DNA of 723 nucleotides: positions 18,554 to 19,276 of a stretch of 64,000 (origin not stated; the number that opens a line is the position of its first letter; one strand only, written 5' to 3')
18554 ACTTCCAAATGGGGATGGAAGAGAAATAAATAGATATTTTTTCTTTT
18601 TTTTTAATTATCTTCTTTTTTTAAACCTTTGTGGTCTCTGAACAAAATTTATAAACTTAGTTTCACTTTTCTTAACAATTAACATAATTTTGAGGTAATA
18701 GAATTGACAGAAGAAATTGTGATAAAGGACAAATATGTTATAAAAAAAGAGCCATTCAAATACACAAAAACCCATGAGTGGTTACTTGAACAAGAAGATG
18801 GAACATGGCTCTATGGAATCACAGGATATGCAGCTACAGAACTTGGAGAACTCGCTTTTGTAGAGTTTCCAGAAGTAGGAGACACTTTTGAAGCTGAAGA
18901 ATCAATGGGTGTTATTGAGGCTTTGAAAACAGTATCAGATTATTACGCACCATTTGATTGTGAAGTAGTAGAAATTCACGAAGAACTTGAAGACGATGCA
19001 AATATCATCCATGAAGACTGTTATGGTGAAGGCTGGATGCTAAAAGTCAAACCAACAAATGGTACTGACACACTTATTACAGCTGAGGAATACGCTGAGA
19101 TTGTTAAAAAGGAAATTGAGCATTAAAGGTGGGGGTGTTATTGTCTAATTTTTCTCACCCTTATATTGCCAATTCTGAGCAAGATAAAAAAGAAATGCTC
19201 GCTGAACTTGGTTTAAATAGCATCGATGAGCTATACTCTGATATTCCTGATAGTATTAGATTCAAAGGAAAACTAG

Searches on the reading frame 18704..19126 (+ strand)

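Call 65: search_protein_families(library=pfam, proteins=[window:18704-19126:+], max_evalue=0.00001)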
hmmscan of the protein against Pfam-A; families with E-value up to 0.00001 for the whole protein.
window:18704-19126:+ (140 aa): 1 family
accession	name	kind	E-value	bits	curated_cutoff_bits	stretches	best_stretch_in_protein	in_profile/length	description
PF01597.25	GCV_H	-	3.9e-35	120.8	22.2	1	19-136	2-121/122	Glycine cleavage H-protein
